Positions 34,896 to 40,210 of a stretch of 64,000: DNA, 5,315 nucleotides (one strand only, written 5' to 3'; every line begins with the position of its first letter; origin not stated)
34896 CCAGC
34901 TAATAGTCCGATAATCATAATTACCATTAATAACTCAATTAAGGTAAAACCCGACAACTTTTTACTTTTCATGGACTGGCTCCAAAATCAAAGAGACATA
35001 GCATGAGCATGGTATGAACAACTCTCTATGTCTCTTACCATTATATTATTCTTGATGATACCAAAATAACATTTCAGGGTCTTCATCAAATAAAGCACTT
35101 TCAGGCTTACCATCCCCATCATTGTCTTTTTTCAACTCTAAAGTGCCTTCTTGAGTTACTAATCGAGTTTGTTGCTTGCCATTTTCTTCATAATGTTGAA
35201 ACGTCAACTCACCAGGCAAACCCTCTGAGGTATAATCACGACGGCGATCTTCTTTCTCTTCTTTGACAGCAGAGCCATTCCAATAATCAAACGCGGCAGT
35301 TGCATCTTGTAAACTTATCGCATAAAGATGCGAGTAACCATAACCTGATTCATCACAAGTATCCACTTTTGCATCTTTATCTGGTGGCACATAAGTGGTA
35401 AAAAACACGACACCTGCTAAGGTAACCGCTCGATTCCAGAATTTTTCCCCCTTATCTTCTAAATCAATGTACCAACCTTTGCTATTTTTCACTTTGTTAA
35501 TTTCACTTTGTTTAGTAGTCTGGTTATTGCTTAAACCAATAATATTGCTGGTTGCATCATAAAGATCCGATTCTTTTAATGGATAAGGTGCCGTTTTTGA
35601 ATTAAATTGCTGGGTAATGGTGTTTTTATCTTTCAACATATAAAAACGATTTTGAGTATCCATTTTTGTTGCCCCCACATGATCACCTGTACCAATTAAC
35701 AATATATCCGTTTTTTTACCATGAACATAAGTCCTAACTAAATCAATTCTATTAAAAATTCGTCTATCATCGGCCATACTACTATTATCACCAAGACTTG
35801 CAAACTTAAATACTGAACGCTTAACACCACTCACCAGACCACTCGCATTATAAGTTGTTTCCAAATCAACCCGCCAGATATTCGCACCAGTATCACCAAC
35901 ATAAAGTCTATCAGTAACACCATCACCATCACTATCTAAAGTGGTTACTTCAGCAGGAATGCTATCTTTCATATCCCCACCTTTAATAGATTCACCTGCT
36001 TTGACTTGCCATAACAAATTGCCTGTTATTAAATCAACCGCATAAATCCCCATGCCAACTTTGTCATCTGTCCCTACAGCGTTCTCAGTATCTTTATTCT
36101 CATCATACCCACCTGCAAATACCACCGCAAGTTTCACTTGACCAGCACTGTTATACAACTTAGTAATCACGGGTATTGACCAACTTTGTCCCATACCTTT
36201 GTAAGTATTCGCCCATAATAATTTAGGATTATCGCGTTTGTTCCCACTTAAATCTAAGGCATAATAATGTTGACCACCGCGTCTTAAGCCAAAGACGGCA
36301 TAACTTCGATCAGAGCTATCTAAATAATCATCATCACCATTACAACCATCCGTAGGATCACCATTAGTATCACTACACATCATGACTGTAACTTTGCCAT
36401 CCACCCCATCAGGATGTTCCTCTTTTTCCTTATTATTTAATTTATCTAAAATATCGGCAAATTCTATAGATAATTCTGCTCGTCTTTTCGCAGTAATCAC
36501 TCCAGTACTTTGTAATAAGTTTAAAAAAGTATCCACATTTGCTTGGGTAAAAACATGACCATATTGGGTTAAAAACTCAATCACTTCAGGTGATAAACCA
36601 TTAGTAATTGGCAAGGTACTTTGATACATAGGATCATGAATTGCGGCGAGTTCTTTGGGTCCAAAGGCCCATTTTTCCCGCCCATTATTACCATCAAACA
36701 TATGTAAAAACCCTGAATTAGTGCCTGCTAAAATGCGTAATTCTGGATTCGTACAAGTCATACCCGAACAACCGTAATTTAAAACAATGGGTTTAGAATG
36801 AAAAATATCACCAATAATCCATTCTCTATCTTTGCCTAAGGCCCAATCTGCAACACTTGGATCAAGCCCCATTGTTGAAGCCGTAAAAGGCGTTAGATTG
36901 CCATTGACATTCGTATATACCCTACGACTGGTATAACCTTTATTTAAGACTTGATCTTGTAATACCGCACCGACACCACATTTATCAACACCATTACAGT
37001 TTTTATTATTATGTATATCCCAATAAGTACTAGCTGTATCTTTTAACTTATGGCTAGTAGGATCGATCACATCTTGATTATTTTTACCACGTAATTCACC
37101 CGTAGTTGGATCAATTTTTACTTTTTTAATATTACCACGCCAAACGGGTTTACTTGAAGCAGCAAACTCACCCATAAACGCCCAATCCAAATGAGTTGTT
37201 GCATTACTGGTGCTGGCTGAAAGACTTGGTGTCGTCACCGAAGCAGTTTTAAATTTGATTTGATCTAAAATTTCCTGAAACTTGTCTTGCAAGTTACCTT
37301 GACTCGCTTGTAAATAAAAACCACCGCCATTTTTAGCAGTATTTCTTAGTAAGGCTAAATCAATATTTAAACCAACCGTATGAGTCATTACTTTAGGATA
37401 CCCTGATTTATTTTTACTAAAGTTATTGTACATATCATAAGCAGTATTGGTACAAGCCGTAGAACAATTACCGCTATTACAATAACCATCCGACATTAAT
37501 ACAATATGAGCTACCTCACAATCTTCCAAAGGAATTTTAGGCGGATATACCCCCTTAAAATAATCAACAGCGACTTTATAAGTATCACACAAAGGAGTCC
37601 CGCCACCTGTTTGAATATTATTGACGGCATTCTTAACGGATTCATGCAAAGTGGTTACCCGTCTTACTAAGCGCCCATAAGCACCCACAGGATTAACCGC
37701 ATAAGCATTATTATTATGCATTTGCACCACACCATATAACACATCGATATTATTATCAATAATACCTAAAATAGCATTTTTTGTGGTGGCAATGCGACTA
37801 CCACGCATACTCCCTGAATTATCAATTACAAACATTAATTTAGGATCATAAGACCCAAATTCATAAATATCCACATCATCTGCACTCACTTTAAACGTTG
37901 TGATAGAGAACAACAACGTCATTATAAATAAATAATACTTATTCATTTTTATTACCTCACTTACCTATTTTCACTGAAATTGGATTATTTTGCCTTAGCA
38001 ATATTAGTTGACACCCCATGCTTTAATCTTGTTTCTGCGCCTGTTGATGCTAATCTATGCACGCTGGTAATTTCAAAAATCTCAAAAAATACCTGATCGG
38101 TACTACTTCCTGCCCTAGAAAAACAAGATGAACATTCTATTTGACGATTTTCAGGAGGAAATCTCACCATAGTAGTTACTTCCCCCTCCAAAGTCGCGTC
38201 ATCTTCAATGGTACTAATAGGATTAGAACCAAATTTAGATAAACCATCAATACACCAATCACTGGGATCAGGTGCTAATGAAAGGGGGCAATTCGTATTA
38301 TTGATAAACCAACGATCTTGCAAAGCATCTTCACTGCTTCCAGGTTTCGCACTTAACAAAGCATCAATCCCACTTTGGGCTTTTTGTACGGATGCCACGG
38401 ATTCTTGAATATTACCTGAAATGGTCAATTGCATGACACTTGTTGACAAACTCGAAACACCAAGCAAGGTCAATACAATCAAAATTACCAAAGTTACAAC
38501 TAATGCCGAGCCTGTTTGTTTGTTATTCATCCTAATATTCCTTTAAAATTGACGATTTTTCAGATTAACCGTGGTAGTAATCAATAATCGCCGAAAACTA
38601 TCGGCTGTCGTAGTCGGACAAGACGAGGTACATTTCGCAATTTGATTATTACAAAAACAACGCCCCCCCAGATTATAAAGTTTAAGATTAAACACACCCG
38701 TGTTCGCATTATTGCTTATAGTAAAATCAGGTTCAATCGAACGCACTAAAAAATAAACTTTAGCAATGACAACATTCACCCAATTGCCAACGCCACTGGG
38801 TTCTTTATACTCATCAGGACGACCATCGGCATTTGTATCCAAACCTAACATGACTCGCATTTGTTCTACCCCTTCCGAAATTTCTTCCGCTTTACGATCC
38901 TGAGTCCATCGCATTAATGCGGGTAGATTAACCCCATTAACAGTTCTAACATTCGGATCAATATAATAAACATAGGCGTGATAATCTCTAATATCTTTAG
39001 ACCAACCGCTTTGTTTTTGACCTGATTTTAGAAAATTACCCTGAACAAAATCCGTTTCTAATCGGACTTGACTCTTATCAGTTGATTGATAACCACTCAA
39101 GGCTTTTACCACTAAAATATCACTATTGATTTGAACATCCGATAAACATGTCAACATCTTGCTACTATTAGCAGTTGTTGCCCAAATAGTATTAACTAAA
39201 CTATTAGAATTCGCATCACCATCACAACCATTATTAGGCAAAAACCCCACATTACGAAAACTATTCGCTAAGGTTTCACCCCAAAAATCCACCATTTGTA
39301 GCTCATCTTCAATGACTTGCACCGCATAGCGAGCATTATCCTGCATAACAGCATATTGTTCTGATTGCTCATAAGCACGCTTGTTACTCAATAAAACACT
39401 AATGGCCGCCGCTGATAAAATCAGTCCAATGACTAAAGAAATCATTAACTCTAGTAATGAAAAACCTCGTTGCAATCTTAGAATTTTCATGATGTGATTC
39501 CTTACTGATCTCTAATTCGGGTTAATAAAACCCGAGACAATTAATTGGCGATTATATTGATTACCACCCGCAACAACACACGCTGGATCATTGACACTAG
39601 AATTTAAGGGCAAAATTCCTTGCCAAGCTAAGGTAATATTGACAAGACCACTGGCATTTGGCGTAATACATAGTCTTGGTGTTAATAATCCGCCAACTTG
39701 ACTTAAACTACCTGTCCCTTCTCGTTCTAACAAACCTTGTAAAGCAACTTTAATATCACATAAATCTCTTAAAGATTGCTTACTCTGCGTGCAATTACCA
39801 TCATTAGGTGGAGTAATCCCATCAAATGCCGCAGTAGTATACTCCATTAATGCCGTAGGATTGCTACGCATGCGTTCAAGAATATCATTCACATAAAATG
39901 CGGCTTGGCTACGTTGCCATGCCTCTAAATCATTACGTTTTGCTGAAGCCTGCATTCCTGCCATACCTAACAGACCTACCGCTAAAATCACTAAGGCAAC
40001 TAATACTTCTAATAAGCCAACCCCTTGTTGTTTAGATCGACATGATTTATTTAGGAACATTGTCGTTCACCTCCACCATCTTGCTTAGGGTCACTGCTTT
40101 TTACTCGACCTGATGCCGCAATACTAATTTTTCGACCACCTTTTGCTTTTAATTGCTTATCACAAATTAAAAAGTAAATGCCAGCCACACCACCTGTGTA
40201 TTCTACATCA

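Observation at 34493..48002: Two complete, tandem, divergent type IV pilus minor-pilin operons (fimT-pilV-pilW-pilX-pilY1-[pilY2]-pilE x2)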

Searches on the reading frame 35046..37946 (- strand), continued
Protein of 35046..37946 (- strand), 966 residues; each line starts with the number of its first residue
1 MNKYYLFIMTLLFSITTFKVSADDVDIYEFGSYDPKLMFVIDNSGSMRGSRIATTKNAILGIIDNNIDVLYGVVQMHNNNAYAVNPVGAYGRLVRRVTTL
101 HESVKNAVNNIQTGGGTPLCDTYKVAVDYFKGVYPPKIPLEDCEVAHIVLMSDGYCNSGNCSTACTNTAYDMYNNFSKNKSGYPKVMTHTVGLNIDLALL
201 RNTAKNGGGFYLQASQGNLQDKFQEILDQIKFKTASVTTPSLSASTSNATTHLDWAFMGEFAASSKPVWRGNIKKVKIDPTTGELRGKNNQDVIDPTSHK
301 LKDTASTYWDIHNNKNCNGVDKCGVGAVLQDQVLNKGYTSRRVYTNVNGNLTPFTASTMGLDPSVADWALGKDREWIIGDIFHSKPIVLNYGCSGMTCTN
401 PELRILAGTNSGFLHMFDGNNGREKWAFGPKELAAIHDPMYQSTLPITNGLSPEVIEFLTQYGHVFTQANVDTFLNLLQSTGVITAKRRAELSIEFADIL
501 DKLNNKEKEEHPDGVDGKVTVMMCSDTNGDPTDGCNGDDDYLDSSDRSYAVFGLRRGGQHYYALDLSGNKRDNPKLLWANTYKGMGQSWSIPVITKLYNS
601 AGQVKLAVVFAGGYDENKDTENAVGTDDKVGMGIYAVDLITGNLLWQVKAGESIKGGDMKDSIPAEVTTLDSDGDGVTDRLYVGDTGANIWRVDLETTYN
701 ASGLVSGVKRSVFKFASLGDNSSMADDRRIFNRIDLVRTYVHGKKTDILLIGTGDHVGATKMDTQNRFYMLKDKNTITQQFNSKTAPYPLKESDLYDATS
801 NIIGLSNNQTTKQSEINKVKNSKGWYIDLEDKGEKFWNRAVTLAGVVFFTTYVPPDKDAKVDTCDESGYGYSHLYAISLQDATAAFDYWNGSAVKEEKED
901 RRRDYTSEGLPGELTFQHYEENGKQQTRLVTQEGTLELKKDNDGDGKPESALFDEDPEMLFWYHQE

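Call 51: predict_structure(alignment_id=A2)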
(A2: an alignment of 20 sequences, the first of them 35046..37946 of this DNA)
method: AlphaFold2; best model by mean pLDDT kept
length: 966 residues; sequences in the alignment: 20
mean_pLDDT: 73.2   pTM: 0.70
mean pLDDT of the five models: 73.2, 72.5, 72.5, 70.8, 68.4
residues with pLDDT >= 90: 186; 70-90: 422; 50-70: 215; < 50: 143
segments of 3 or more residues with pLDDT < 50: 1-22, 29-32, 79-89, 162-164, 166-171, 178-182, 233-235, 243-252, 527-544, 778-785, 859-867, 932-936, 938-966
pLDDT, mean of each block of 10 residues (from residue 1): 44 31 48 70 74 83 71 72 41 75 82 71 78 63 72 63 48 49 65 70 62 64 64 51 40 70 75 83 77 69 75 68 88 88 93 95 93 85 78 59 86 92 94 89 71 69 63 83 89 82 59 82 60 37 61 90 89 93 91 88 89 84 74 93 89 69 92 81 93 82 74 84 67 86 83 84 88 67 58 92 86 90 92 86 82 69 49 85 74 58 76 69 62 48 36 43 30
secondary structure, 60 per line:
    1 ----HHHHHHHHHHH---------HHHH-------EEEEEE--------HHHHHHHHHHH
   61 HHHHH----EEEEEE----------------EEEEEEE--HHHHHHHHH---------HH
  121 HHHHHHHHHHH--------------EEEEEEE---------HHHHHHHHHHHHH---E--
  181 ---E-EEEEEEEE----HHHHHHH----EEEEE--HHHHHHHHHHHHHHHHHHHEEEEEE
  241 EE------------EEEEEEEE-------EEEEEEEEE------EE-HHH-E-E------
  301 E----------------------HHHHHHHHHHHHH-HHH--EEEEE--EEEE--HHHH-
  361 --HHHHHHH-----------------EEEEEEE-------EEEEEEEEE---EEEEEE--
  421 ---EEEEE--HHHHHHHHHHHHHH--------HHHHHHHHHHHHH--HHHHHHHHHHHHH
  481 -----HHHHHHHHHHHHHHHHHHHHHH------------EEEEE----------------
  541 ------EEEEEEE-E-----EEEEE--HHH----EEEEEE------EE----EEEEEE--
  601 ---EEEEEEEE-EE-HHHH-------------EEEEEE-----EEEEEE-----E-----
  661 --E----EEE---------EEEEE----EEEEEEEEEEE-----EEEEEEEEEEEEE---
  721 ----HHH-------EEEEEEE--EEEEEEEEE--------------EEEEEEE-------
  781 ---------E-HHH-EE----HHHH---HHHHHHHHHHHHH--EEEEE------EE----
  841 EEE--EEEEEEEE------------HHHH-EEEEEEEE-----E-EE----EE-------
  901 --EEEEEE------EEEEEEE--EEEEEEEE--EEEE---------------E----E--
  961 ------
elements in order (helices of 4 or more, strands of 3 or more residues): H5-15 H25-28 E36-41 H50-65 E70-75 E92-98 H101-109 H119-131 E146-152 H162-174 E186-193 H198-204 E209-213 H216-234 E235-242 E255-262 E270-278 H324-336 E343-347 E350-353 H356-359 H363-369 E387-393 E401-409 E413-418 E424-428 H431-444 H453-465 H468-480 H486-507 E520-524 E547-553 E561-565 E575-580 E593-598 E604-611 H616-619 E633-638 E644-649 E668-670 E680-684 E689-699 E705-717 E735-741 E744-752 E767-773 H802-805 H809-821 E824-828 E841-843 E846-853 H866-869 E871-878 E903-908 E915-921 E924-931 E934-937
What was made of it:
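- The PilY1-B model is of moderate confidence (pLDDT 73; call 51).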

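Call 53: fold_search(model_id=the predicted structure, library=pdb)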
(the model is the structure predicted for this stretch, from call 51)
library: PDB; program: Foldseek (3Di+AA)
matches with E <= 10: 1152; with E <= 0.001: 216
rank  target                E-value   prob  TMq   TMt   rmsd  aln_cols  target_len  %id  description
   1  3hx6_B                7.9e-19  1.00  0.33  0.63   8.3       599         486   17  Crystal structure of Pseudomonas aeruginosa PilY1 C-terminal domain (released 2010-01-26)
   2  3hx6_A                9.4e-18  1.00  0.33  0.62   8.6       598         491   17  Crystal structure of Pseudomonas aeruginosa PilY1 C-terminal domain (released 2010-01-26)
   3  8enu_D                1.5e-08  1.00  0.17  0.22  18.4       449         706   13  Structure of the C3bB proconvertase in complex with lufaxin (released 2023-08-09)
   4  8fd7_D                2.2e-08  1.00  0.17  0.17   9.2       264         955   17  Structure of the human L-type voltage-gated calcium channel Cav1.2 complexed with gabapentin (released 2023-03-22)
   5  8if3_A                4.3e-08  1.00  0.17  0.18   7.6       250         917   18  Structure of human alpha-2/delta-1 with mirogabalin (released 2023-04-05)
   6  3hs0_D                7.0e-08  1.00  0.17  0.22  18.6       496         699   12  Cobra Venom Factor (CVF) in complex with human factor B (released 2009-07-07)
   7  8hlp_F                8.2e-08  1.00  0.17  0.18  30.0       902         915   11  Cryo-EM structure of human high-voltage activated L-type calcium channel CaV1.2 (apo) (released 2024-04-24)
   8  7mix_D                9.6e-08  1.00  0.17  0.17   7.7       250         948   17  Human N-type voltage-gated calcium channel Cav2.2 in the presence of ziconotide at 3.0 Angstrom resolution (released 2021-07-07)
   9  9c4f_I                1.2e-07  1.00  0.16  0.72   4.5       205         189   24  Infectious B19V capsid (released 2024-10-16)
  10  9pd4_E                1.8e-07  1.00  0.16  0.41  13.2       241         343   13  NER dual incision complex - DuIM (released 2026-02-18)
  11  8eok_D                2.8e-07  1.00  0.16  0.22  17.6       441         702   12  Structure of the C3bB proconvertase in complex with lufaxin and factor Xa (released 2023-08-30)
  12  8ebu_E                3.0e-07  1.00  0.16  0.38  14.4       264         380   13  XPC release from Core7-XPA-DNA (Cy5) (released 2023-04-19)
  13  6fpz_A                3.0e-07  1.00  0.16  0.25   8.6       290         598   13  Inter-alpha-inhibitor heavy chain 1, D298A (released 2019-02-27)
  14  8hmb_E                3.7e-07  1.00  0.18  0.19  28.1       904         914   10  Cryo-EM structure of human high-voltage activated L-type calcium channel CaV1.2 in complex with benidipine (BEN) (released 2024-04-24)
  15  6fpy_B                3.9e-07  1.00  0.17  0.27  10.8       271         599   15  Inter-alpha-inhibitor heavy chain 1, wild type (released 2019-02-27)
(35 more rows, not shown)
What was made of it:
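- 35046..37946 (-): Set B gene 5: PilY1-B, 966 aa, signal peptide. N-terminal vWA domain with MIDAS motif DNSGS; C-terminal PilY1 propeller with calcium loop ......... (671-679). AF2 model pLDDT 73 with top Foldseek hit 3hx6, E 8e-19, TMt 0.63, followed by vWA domains (calls 51, 53).
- The PilY1-B model's best structural match is the same structure, followed by vWA domains (calls 51, 53). The model folds as a proper vWA plus propeller (calls 51, 53).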

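Call 63: find_related_loci(query=A2, collection=metagenome_contigs, flank=10000)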
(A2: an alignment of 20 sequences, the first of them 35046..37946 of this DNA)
Query A2 (966 aa) in metagenome_contigs; peptide patterns used: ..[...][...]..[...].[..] (x = any residue, [..] = any of these).
600 stretches matched a pattern (row limit reached: there are more); 529 encode a relative of the query (tblastn E <= 1e-3); the best 80 are kept; 80 distinct loci.
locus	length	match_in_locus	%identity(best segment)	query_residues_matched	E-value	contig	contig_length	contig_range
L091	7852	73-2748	33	2-938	5e-139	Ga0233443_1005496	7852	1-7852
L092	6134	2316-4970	28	37-875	1e-97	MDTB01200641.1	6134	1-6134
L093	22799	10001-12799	28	46-934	4e-84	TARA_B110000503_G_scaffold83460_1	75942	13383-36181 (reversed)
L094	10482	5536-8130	29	50-890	2e-81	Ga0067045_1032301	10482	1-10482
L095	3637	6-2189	31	207-913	1e-81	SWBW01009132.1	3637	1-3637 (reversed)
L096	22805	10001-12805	27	51-966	2e-79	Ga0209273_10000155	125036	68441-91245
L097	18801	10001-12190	29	143-910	6e-79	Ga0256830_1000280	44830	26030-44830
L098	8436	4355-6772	28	91-911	5e-76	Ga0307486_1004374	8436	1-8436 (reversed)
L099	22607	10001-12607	28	42-877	3e-74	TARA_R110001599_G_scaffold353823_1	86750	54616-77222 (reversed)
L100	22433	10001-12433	29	94-921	3e-72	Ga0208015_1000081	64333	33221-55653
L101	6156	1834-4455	27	50-879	3e-72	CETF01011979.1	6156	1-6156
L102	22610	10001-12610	28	42-864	5e-71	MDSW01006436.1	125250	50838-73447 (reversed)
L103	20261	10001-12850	26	23-911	9e-71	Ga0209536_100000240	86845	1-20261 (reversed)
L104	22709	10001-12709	28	50-903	8e-89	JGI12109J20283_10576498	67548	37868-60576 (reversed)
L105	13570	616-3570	25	50-965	2e-70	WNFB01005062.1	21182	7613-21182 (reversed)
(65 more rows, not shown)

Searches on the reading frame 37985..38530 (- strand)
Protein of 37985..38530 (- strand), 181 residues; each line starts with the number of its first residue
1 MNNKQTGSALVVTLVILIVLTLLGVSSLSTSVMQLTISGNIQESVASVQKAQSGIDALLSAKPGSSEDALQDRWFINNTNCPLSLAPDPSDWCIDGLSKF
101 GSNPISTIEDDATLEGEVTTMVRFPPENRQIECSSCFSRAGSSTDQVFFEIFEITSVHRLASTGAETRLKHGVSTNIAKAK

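Call 5: search_protein_families(library=pfam, proteins=[window:37985-38530:-], max_evalue=0.01)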
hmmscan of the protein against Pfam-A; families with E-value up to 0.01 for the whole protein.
window:37985-38530:- (181 aa): 1 family
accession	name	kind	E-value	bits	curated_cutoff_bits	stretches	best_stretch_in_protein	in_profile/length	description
PF14341.11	PilX_N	-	1.7e-07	31.6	25.5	1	7-55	2-50/51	PilX N-terminal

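Call 7: search_protein_families(library=ncbifam, proteins=[window:37985-38530:-], max_evalue=0.01)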
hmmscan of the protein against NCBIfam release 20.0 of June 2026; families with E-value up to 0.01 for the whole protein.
window:37985-38530:- (181 aa): 0 families

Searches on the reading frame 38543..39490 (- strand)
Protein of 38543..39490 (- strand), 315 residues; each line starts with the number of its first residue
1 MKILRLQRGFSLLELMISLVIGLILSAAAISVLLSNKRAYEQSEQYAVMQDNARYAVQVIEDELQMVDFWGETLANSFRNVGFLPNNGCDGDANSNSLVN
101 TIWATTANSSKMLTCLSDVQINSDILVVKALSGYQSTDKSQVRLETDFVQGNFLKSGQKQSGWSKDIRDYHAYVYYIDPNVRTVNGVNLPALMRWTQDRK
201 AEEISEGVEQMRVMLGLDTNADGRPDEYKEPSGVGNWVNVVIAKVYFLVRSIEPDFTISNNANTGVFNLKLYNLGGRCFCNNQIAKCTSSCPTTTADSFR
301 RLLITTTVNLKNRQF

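Call 5: search_protein_families(library=pfam, proteins=[window:38543-39490:-], max_evalue=0.01)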
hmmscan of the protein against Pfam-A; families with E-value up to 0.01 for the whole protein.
window:38543-39490:- (315 aa): 2 families
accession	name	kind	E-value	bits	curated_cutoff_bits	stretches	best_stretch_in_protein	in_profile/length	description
PF16074.10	PilW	-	1.2e-15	58.1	26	1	174-312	1-124/124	Type IV Pilus-assembly protein W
PF07963.17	N_methyl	-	8.6e-08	31.9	21.2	1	5-30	2-27/27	Prokaryotic N-terminal methylation motif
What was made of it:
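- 38543..39490 (-): Set B gene 3: PilW, 315 aa. PF16074 58.1 bits (call 5).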

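Call 7: search_protein_families(library=ncbifam, proteins=[window:38543-39490:-], max_evalue=0.01)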
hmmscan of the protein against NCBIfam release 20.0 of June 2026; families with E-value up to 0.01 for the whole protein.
window:38543-39490:- (315 aa): 6 families
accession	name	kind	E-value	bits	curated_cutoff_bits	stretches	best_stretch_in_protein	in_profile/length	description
TIGR02532.1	IV_pilin_GFxxxE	domain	6.8e-07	28.9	16.3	1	7-30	1-24/24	prepilin-type N-terminal cleavage/methylation domain-containing protein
NF007848.0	PRK10557.1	equivalog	0.00016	21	120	1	7-67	10-70/192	prepilin peptidase-dependent protein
TIGR01708.2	typeII_sec_gspH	equivalog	0.00057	19.9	80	1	7-45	1-42/169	type II secretion system minor pseudopilin GspH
NF007660.0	PRK10332.1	equivalog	0.0012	19.4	86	0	4-31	5-31/107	prepilin-type N-terminal cleavage/methylation domain-containing protein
NF041775.1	typeIV_PilA_Myxo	equivalog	0.006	16.6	400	1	7-49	10-52/214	type IV pilin protein PilA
NF007862.0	PRK10574.1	equivalog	0.0065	16.6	138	0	6-31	3-28/145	prepilin peptidase-dependent pilin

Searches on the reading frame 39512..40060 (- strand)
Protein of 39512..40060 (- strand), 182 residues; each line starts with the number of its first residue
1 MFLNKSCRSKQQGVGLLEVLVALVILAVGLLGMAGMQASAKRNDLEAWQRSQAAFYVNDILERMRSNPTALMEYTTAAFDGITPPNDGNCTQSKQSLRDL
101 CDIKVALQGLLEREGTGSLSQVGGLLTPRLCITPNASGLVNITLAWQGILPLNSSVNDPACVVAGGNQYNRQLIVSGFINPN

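Call 5: search_protein_families(library=pfam, proteins=[window:39512-40060:-], max_evalue=0.01)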
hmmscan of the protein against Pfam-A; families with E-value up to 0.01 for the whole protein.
window:39512-40060:- (182 aa): 2 families
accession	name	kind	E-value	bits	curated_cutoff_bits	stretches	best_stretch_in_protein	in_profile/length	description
PF07963.17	N_methyl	-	3e-07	30.2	21.2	1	8-33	1-26/27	Prokaryotic N-terminal methylation motif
PF22150.1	Tt1218-like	-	9.2e-06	26.1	27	1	36-95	2-62/76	Type IV pilin Tt1218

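Call 7: search_protein_families(library=ncbifam, proteins=[window:39512-40060:-], max_evalue=0.01)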
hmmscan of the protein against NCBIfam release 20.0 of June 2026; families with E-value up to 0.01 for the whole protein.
window:39512-40060:- (182 aa): 5 families
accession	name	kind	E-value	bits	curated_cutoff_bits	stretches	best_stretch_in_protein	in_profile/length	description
TIGR02523.1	type_IV_pilV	equivalog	3.4e-19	69.7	52.2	1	11-77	1-67/139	type IV pilus modification protein PilV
NF047828.1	T3SSXpsI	equivalog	0.00017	21.6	150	1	11-65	1-55/132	type II secretion system protein XpsI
TIGR02532.1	IV_pilin_GFxxxE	domain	0.00071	19.3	16.3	1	11-32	1-22/24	prepilin-type N-terminal cleavage/methylation domain-containing protein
NF007800.0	PRK10506.1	equivalog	0.0014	18.5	158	1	6-68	3-61/163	prepilin peptidase-dependent protein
NF007848.0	PRK10557.1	equivalog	0.0025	17.2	120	1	5-47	4-46/192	prepilin peptidase-dependent protein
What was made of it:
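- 39512..40060 (-): Set B gene 2: PilV, 182 aa; overlaps fimT by 10 bp. TIGR02523 69.7 bits against a cut-off of 52.2 (call 7).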
